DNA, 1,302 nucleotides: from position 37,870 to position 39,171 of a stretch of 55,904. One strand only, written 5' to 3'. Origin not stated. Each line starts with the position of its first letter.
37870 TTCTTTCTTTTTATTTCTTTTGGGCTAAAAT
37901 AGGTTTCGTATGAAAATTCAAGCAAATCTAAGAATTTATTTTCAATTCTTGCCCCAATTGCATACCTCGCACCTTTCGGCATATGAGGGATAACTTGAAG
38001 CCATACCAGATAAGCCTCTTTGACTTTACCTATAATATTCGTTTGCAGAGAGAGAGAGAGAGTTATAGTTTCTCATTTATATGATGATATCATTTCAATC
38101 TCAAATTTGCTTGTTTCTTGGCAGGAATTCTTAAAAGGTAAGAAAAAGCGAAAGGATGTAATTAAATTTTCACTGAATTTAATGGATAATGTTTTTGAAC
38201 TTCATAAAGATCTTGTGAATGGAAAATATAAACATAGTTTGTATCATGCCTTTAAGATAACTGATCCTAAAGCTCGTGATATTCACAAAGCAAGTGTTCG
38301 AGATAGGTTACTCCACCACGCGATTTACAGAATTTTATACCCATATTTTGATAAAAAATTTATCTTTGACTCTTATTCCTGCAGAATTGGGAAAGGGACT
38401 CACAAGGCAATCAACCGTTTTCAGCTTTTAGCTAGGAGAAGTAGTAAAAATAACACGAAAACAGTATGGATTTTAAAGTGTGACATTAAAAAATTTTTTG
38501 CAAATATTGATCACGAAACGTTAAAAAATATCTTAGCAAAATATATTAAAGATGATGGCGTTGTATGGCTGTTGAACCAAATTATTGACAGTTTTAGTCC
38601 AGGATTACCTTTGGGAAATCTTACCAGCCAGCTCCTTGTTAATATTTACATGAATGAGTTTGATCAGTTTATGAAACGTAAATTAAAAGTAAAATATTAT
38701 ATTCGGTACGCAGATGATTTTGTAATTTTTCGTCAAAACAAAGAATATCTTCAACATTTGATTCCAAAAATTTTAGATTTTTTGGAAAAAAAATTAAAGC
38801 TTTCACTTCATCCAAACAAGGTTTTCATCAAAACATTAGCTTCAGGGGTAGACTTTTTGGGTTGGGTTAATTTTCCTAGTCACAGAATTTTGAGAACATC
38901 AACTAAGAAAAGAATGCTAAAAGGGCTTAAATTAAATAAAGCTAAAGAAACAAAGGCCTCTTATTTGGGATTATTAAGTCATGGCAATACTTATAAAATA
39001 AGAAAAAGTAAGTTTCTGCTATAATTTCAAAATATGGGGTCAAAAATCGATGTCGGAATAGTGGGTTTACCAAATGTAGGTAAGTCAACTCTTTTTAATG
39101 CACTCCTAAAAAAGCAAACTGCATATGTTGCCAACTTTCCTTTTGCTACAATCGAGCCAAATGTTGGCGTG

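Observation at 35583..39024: Complete diversity-generating retroelement: VR/TR pair with exclusively adenine-specific differences, plus RT and Avd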

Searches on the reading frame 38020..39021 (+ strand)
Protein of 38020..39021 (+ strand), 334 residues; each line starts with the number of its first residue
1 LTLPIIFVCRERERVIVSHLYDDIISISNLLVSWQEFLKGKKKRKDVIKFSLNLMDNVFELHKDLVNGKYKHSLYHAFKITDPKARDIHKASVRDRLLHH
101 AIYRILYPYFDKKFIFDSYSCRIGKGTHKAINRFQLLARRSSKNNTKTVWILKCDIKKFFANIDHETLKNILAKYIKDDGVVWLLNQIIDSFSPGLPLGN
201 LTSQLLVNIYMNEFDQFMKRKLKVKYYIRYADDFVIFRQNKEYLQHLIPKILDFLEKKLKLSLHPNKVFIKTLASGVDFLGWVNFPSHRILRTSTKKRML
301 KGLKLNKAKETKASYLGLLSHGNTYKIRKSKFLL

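Call 5: search_protein_families(library=pfam, proteins=[window:38020-39021:+], max_evalue=0.01)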
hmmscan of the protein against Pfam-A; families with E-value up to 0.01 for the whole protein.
window:38020-39021:+ (334 aa): 1 family
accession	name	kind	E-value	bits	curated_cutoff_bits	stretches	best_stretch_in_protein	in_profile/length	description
PF00078.32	RVT_1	-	2e-23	83.7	29.6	1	84-282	8-203/205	Reverse transcriptase (RNA-dependent DNA polymerase)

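Call 6: search_protein_families(library=ncbifam, proteins=[window:38020-39021:+], max_evalue=0.01)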
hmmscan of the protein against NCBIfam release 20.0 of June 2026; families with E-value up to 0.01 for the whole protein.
window:38020-39021:+ (334 aa): 7 families
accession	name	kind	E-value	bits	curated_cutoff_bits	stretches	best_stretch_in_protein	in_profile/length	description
TIGR04416.1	group_II_RT_mat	equivalog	1.3e-40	139.6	300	1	48-291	26-274/353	group II intron reverse transcriptase/maturase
NF041747.1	Drt3a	equivalog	2.5e-20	73.2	200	1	146-276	108-243/412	antiviral reverse transcriptase Drt3a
NF038233.2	retron_St85_RT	exception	8.8e-17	61.3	235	1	146-267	86-211/289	retron St85 family RNA-directed DNA polymerase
NF041746.1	Drt2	equivalog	5.7e-14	52.1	390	1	194-312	222-353/416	antiviral reverse transcriptase Drt2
NF042941.1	Retron_TIR_antiphage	equivalog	7.6e-09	34.9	600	1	143-271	86-218/464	TIR domain-containing anti-phage reverse transcriptase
NF041749.1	Drt4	equivalog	6.4e-08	32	450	1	194-278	193-274/489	antiviral reverse transcriptase Drt4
NF041750.1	Drt5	equivalog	7.6e-06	25.1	550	1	130-269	108-249/484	antiviral reverse transcriptase Drt5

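Call 13: search_solved_structures(query=window:38020-39021:+, max_evalue=0.001, show_alignments=1)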
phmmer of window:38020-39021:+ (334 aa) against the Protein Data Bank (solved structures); distinct sequences matched with E-value up to 0.001: 12.
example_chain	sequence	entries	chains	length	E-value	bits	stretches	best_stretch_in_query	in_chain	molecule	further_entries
8ub7_A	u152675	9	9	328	9.9e-41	143.4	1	19-301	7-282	Reverse transcriptase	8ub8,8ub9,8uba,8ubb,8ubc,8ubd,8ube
5hhj_A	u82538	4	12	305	1.4e-20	77.2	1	11-282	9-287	Retron-type reverse transcriptase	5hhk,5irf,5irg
7uim_D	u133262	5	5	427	2.9e-20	76.1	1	18-329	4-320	Group II intron reverse transcriptase/maturase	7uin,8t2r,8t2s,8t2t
5hhl_A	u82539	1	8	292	6.8e-20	74.9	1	18-283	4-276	Retron-type reverse transcriptase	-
6ar1_A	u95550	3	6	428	5e-17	65.5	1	61-304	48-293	GsI-IIC RT | Trt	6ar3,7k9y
6me0_C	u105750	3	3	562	1e-16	64.5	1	84-297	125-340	Maturase reverse transcriptase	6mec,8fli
5g2x_C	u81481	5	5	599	2.1e-13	53.6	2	75-227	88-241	GROUP II INTRON-ENCODED PROTEIN LTRA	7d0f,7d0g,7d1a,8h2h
8bgj_A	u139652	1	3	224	4e-13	52.7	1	149-285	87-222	RNA-directed DNA polymerase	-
7kft_D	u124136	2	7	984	9.8e-09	38.3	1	86-290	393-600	Cas6-RT-Cas1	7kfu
9lje_A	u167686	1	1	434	4.8e-06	29.4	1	188-309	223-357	RNA-dependent DNA polymerase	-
9c0i_A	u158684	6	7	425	5e-06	29.4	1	188-309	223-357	Reverse transcriptase/maturase family protein | Antiviral reverse transcriptase Drt2 | RNA-dependent DNA polymerase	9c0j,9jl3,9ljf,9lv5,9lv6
9lv7_A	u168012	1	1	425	0.00044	23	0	188-309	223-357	Antiviral reverse transcriptase Drt2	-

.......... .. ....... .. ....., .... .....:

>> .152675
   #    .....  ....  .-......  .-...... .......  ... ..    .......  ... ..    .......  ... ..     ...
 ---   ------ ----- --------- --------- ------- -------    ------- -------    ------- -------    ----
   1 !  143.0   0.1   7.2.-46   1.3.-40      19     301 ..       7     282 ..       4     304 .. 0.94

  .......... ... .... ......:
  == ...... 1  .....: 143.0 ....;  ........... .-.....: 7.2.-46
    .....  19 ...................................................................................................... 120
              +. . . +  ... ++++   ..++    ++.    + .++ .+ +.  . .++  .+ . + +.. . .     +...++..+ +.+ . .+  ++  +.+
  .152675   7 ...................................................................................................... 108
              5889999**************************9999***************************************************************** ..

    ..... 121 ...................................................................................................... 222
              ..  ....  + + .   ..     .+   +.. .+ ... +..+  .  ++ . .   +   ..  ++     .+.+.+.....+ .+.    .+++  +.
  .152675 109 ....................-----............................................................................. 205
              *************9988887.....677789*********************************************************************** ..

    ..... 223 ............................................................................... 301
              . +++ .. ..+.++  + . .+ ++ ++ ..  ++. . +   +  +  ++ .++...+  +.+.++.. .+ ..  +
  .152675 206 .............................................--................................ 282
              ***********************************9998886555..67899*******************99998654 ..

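Call 27: find_related_loci(query=window:38020-39021:+, collection=genome_contigs, flank=6000)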
Query window:38020-39021:+ (334 aa) in genome_contigs; peptide patterns used: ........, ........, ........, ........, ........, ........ (x = any residue, [..] = any of these).
600 stretches matched a pattern (row limit reached: there are more); 572 encode a relative of the query (tblastn E <= 1e-3); the best 80 are kept; 80 distinct loci.
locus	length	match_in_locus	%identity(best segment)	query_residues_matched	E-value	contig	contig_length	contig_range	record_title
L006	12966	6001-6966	67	15-330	8e-151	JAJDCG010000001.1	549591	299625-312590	MAG: Candidatus Levyibacteriota bacterium isolate OFTM197 OFTM197_0, whole genome shotgun sequence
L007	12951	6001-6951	69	19-329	2e-147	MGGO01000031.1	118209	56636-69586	MAG: Candidatus Woesebacteria bacterium RIFCSPHIGHO2_01_FULL_44_10 rifcsphigho2_01_scaffold_924, whole genome shotgun se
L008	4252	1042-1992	66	19-329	1e-149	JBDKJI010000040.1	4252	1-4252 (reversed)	MAG: Chlamydiota bacterium isolate guil_2019_sw_WHONDRS-S19S_0049_B_bin.14 scaffold_358618, whole genome shotgun sequenc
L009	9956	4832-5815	65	2-329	1e-145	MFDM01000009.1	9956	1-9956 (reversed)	MAG: Candidatus Daviesbacteria bacterium RIFCSPLOWO2_01_FULL_39_12 rifcsplowo2_01_scaffold_17464, whole genome shotgun s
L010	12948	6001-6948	69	19-330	2e-145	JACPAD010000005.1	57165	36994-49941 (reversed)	MAG: Candidatus Zambryskibacteria bacterium isolate NC_groundwater_222_Ag_S-0.1um_46_12 S4_GD2017_2_S1_scaffold_672, who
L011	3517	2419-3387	69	11-327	9e-150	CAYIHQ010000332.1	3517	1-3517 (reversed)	MAG TPA_asm: uncultured Ignavibacteriaceae bacterium isolate ERP119705_co22_105 genome assembly, contig: NODE_20161_leng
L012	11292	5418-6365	69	19-333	1e-144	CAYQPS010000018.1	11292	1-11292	MAG TPA_asm: uncultured Candidatus Saccharibacteria bacterium isolate SRP136066_co1_148 genome assembly, contig: NODE_73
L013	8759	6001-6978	66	21-329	4e-144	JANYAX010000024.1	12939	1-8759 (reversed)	MAG: Candidatus Nomurabacteria bacterium isolate GL140_5_metabat_390 GL140_5_k141_1462053, whole genome shotgun sequence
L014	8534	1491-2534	62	19-329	4e-144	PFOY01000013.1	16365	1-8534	MAG: Candidatus Nomurabacteria bacterium CG_4_10_14_0_2_um_filter_30_12 CG_4_10_14_0.2_scaffold_8088_c, whole genome sho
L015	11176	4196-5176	66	10-330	3e-144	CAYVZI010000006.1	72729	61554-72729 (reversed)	MAG TPA_asm: uncultured Candidatus Saccharibacteria bacterium isolate SRP285395_co1_336 genome assembly, contig: NODE_40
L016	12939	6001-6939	68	21-327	5e-144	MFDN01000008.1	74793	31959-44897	MAG: Candidatus Daviesbacteria bacterium RIFCSPLOWO2_01_FULL_39_23 rifcsplowo2_01_scaffold_260, whole genome shotgun seq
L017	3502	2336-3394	61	14-329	3e-148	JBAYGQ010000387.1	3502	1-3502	MAG: Bacteroidota bacterium isolate SO_2016_GW1_129 scaffold53553_OW334_2016, whole genome shotgun sequence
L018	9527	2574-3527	66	12-329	3e-143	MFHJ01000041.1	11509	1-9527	MAG: Candidatus Giovannonibacteria bacterium RIFCSPHIGHO2_02_43_16 rifcsphigho2_02_sub10_scaffold_571, whole genome shot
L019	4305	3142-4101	66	16-329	1e-145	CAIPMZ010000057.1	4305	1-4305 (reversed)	uncultured bacterium isolate Ja1_bin-0683 genome assembly, contig: bin-0683:057/145, whole genome shotgun sequence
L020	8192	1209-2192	66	13-330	6e-142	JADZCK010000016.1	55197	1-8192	MAG: Candidatus Nomurabacteria bacterium isolate SJ72 c_000000641716, whole genome shotgun sequence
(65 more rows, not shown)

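Call 70: find_homologous_proteins(query=window:38020-39021:+, max_evalue=1e-30)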
Query window:38020-39021:+ (334 aa): 8000 proteins with E <= 1e-30 among 8000 candidates; the best 120 are listed.
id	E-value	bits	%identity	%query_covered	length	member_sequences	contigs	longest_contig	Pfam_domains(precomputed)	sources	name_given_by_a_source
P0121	5.9e-212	721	99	99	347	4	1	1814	PF00078.33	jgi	-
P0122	7.8e-181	619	83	98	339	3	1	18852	PF00078.33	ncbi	-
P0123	1.2e-172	592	83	94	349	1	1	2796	PF00078.33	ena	-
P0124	9.8e-168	576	86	91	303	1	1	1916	PF00078.33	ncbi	-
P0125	2.1e-166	571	77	97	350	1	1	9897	PF00078.33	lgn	-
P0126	2.3e-163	561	84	90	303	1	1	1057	PF00078.33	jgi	-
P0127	3.0e-163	561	84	90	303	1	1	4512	PF00078.33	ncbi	-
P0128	1.5e-157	542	87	84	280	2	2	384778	PF00078.33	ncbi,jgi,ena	-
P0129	1.4e-150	519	72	95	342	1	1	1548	PF00078.33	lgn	-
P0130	7.1e-150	517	72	93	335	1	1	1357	PF00078.33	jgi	-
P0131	6.3e-149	514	73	95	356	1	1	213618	PF00078.33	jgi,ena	-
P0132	8.3e-149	513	71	97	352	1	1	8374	PF00078.33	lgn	-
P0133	3.0e-148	512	68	99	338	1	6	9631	PF00078.33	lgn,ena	-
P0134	4.4e-148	511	67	95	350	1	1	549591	PF00078.33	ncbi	-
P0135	4.7e-148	511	72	95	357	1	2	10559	PF00078.33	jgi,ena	-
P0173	2.5e-142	492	67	94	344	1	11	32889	PF00078.33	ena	-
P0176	3.9e-142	491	67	93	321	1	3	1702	PF00078.33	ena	-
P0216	3.8e-140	485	66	96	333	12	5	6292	PF00078.33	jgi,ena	-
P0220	5.4e-140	484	71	90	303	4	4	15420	PF00078.33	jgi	jgi:retron-type reverse transcriptase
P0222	6.2e-140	484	68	97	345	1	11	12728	PF00078.33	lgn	-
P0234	2.1e-139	483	68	93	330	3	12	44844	PF00078.33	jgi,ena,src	-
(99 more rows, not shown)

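Call 73: find_encoding_contigs(protein=P0234, flank=1500, max_places=10)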
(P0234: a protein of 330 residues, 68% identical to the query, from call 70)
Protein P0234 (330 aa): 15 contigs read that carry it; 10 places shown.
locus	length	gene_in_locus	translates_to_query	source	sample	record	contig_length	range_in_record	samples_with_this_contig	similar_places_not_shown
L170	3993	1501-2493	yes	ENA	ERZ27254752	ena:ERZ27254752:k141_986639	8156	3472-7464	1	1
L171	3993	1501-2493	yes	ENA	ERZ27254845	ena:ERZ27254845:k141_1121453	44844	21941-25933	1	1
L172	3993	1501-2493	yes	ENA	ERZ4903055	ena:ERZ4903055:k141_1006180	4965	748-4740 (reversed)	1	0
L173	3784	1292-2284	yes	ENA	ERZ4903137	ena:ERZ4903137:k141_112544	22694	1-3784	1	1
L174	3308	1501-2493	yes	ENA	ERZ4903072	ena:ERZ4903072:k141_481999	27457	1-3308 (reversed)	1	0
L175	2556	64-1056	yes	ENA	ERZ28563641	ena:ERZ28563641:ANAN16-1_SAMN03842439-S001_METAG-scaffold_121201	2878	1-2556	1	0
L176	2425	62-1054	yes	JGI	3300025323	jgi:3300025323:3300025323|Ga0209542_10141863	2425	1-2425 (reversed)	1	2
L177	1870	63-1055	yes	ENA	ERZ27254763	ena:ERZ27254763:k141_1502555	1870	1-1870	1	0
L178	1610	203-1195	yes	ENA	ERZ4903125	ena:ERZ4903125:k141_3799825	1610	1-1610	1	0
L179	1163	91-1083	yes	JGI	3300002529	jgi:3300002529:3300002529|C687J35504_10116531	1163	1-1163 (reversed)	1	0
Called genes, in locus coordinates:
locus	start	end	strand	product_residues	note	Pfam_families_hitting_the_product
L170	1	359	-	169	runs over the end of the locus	-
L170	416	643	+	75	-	-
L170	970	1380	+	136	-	-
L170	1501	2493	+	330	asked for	PF00078:RVT_1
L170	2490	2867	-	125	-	PF07681:DoxX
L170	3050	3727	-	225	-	PF14528:LAGLIDADG_3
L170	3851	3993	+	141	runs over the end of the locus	-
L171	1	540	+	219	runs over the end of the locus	-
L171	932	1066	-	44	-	-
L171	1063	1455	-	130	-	PF22296:bAvd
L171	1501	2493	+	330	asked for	PF00078:RVT_1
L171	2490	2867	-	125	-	PF07681:DoxX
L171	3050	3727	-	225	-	PF14528:LAGLIDADG_3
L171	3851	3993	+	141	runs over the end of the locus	-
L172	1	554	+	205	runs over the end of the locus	-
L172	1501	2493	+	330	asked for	PF00078:RVT_1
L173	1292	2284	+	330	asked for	PF00078:RVT_1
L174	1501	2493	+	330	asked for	PF00078:RVT_1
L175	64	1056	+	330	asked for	PF00078:RVT_1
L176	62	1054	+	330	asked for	PF00078:RVT_1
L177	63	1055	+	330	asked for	PF00078:RVT_1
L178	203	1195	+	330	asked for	PF00078:RVT_1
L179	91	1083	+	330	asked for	PF00078:RVT_1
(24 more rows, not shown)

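Call 74: find_encoding_contigs(protein=P0173, flank=1500, max_places=10)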
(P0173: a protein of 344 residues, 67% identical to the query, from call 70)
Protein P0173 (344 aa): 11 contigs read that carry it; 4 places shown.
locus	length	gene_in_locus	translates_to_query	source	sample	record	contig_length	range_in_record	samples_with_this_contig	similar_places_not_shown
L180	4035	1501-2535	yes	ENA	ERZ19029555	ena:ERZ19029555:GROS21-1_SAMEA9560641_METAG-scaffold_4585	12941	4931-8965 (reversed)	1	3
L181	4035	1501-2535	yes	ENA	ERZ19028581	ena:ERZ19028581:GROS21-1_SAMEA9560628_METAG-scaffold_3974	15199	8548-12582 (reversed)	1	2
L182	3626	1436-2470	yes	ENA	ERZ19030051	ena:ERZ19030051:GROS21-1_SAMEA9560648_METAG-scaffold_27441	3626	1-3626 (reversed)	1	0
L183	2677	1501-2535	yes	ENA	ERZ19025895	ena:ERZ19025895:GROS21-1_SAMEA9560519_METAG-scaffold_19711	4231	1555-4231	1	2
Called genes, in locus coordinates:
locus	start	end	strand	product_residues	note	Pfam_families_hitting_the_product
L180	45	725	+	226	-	-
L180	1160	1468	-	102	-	PF22296:bAvd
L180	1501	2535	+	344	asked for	PF00078:RVT_1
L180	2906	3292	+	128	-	PF00410:Ribosomal_S8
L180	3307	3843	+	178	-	PF00347:Ribosomal_L6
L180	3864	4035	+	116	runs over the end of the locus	PF00861:Ribosomal_L18p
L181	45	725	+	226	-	-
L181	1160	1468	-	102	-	PF22296:bAvd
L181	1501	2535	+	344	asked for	PF00078:RVT_1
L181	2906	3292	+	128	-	PF00410:Ribosomal_S8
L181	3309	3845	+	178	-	PF00347:Ribosomal_L6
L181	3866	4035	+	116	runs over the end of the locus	PF00861:Ribosomal_L18p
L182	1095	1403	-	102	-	PF22296:bAvd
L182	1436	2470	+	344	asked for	PF00078:RVT_1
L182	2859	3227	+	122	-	PF00410:Ribosomal_S8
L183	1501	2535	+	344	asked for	PF00078:RVT_1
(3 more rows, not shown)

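Call 82: find_encoding_contigs(protein=P0222, flank=1500, max_places=10)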
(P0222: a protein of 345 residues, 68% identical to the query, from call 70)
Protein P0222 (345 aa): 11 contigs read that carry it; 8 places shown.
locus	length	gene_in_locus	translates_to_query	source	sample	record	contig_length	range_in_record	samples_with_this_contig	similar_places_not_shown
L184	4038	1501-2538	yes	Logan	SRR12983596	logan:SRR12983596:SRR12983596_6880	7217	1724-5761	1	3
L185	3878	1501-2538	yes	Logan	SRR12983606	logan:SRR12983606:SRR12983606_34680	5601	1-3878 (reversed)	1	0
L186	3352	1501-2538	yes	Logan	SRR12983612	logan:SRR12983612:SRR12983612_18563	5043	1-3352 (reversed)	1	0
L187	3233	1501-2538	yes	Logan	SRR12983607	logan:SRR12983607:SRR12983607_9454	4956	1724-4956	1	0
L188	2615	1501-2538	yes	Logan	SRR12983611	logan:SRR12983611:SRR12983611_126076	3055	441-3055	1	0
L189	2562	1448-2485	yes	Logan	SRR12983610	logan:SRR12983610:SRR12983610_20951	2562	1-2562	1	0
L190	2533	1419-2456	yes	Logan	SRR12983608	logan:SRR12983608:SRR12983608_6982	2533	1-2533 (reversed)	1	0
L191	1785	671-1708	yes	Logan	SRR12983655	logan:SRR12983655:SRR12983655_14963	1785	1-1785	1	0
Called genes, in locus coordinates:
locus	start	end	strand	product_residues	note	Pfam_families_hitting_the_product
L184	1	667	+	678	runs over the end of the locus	-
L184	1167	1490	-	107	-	PF22296:bAvd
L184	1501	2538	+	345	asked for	PF00078:RVT_1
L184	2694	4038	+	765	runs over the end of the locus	PF02463:SMC_N, PF13175:AAA_15, PF13476:AAA_23, PF13304:AAA_21 (weak)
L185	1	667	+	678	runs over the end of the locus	-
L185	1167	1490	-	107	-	PF22296:bAvd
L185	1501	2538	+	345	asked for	PF00078:RVT_1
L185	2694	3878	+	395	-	?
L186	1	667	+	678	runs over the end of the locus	-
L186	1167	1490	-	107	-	PF22296:bAvd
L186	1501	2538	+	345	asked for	PF00078:RVT_1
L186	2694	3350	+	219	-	?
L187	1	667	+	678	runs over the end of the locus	-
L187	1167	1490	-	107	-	PF22296:bAvd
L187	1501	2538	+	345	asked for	PF00078:RVT_1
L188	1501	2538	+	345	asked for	PF00078:RVT_1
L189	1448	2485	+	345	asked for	PF00078:RVT_1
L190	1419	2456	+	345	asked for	PF00078:RVT_1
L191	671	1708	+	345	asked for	PF00078:RVT_1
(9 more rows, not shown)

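Call 83: find_encoding_contigs(protein=P0216, flank=1500, max_places=10)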
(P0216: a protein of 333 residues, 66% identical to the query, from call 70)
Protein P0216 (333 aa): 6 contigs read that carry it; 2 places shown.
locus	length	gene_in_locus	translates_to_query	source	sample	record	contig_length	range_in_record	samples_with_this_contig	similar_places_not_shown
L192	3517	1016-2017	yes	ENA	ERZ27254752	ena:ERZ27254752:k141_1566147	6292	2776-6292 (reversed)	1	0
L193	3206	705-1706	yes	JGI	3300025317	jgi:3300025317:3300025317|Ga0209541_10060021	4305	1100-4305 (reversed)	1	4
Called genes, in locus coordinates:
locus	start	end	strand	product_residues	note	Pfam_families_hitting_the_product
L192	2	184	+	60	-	?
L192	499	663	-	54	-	-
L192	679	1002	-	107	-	PF22296:bAvd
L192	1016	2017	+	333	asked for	PF00078:RVT_1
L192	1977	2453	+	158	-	PF00293:NUDIX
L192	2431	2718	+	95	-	PF01035:DNA_binding_1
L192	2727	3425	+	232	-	PF00005:ABC_tran, PF13304:AAA_21 (weak)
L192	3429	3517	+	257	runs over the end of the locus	PF00950:ABC-3, PF01032:FecCD (weak)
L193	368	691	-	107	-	PF22296:bAvd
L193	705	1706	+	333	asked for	PF00078:RVT_1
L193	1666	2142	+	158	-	PF00293:NUDIX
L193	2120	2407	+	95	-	PF01035:DNA_binding_1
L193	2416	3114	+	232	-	PF00005:ABC_tran, PF13304:AAA_21 (weak)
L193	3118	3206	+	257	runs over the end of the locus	PF00950:ABC-3, PF01032:FecCD (weak)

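Call 86: find_encoding_contigs(protein=P0220, flank=1500, max_places=10)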
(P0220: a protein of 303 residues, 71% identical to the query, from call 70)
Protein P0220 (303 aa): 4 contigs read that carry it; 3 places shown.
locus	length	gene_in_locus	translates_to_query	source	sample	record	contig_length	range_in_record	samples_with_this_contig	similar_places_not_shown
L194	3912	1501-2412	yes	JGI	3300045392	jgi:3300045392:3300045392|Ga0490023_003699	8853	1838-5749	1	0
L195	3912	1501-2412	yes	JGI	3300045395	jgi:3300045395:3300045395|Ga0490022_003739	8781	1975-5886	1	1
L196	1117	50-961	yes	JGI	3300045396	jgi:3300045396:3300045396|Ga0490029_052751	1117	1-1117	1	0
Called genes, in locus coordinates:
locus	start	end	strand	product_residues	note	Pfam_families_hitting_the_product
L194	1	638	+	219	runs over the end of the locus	-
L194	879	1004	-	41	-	-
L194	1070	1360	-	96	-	PF22296:bAvd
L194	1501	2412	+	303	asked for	PF00078:RVT_1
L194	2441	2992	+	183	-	PF00254:FKBP_C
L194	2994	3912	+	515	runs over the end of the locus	PF25881:HH_YBHG (faint), PF25940:LcnD_C (weak), PF25954:Beta-barrel_RND_2 (weak), PF25990:Beta-barrel_YknX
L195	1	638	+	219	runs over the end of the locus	-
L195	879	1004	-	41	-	-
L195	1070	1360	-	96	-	PF22296:bAvd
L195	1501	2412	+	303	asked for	PF00078:RVT_1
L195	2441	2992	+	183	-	PF00254:FKBP_C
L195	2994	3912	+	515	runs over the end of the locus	PF25881:HH_YBHG (faint), PF25940:LcnD_C (weak), PF25954:Beta-barrel_RND_2 (weak), PF25990:Beta-barrel_YknX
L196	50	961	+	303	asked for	PF00078:RVT_1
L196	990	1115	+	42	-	?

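Call 87: find_encoding_contigs(protein=P0176, flank=1500, max_places=10)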
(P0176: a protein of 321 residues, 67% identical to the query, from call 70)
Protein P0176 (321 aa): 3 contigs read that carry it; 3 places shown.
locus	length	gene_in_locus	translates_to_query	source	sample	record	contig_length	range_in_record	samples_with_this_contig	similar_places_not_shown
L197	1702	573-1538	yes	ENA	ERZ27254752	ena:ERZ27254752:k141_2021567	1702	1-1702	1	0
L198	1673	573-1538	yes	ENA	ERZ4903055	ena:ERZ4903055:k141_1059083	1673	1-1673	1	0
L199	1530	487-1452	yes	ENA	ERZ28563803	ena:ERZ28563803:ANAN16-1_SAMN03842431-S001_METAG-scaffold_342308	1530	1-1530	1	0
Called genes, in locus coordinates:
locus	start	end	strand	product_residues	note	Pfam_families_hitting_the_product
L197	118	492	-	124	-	PF22296:bAvd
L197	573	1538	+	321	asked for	PF00078:RVT_1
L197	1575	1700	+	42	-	?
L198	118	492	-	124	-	PF22296:bAvd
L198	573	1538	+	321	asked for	PF00078:RVT_1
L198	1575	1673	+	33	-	?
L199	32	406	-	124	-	PF22296:bAvd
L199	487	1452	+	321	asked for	PF00078:RVT_1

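Call 99: search_protein_families(library=phrogs, proteins=[window:38020-39021:+], max_evalue=0.001)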
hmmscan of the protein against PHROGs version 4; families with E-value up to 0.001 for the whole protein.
window:38020-39021:+ (334 aa): 2 families
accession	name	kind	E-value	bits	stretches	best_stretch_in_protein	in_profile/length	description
phrog_1423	-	DNA, RNA and nucleotide metabolism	1e-107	362.6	1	17-330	99-433/1040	Reverse transcriptase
phrog_2825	-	DNA, RNA and nucleotide metabolism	1.3e-09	38.7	1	79-275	53-240/336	polymerase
